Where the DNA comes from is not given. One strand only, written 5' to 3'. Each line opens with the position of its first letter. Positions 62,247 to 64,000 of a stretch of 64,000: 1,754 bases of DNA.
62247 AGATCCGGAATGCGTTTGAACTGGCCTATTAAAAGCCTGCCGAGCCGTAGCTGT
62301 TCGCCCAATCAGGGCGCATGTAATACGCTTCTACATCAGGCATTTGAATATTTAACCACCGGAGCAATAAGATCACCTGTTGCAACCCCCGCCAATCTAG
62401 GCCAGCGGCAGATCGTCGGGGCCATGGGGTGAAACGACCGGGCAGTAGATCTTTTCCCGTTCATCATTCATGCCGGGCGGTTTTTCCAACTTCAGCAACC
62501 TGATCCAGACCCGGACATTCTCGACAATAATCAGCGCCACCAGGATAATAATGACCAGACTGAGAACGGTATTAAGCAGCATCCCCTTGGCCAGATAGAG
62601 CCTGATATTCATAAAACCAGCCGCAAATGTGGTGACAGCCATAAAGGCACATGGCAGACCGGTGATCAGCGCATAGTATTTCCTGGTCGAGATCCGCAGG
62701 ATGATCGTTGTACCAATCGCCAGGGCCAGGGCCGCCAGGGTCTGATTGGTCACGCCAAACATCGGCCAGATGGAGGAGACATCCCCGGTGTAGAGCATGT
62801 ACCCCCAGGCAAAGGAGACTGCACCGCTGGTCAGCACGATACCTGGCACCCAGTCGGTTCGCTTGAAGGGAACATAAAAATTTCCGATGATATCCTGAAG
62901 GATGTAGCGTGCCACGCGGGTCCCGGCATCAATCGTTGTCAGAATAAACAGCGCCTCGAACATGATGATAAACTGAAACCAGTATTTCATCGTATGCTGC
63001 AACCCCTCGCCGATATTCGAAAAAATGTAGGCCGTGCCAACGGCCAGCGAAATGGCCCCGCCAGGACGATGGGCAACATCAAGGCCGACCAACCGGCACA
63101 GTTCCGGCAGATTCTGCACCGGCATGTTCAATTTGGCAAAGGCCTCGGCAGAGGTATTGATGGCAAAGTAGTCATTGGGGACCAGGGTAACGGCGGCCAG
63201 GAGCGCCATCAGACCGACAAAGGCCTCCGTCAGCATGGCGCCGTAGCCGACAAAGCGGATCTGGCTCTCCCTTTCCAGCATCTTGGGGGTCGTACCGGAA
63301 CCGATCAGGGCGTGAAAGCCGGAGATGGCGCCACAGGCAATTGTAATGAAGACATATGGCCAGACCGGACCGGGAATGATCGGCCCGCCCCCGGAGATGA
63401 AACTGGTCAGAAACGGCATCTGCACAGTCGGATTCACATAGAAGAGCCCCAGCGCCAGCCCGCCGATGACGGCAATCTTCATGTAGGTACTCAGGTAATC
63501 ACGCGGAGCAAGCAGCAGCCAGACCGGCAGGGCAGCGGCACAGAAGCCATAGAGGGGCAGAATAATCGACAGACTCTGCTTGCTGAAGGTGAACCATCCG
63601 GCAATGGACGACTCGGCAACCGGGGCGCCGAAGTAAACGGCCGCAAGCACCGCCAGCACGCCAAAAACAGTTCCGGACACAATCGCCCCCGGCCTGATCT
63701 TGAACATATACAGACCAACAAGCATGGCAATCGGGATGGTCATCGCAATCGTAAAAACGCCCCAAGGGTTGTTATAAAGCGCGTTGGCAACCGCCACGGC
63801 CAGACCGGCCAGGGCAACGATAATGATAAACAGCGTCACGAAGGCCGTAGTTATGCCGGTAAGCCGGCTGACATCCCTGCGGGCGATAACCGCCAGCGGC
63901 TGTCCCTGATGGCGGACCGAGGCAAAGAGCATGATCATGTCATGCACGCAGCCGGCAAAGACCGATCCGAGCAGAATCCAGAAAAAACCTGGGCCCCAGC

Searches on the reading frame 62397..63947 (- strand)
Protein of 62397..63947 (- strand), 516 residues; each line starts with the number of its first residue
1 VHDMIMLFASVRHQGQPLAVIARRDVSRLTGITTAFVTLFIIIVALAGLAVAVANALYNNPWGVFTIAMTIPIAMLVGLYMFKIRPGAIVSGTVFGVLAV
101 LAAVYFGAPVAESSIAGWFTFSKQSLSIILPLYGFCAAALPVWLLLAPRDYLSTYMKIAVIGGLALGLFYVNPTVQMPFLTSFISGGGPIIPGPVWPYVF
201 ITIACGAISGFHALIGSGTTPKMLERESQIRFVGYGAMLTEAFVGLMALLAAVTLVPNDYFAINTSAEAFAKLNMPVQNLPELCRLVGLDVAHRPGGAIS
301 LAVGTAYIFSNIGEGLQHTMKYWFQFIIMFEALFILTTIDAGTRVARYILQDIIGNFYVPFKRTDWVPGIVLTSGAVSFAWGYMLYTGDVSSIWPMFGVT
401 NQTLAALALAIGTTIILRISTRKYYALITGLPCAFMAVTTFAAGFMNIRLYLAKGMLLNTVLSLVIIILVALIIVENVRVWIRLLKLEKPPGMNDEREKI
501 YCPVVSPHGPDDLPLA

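Call 40: search_protein_families(library=pfam, proteins=[window:62397-63947:-], max_evalue=0.0001)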
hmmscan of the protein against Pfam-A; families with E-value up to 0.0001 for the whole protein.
window:62397-63947:- (516 aa): 1 family
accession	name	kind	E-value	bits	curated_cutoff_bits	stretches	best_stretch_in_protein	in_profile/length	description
PF02554.20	CstA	-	1.2e-143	480.2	27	1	2-443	99-560/560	Carbon starvation protein CstA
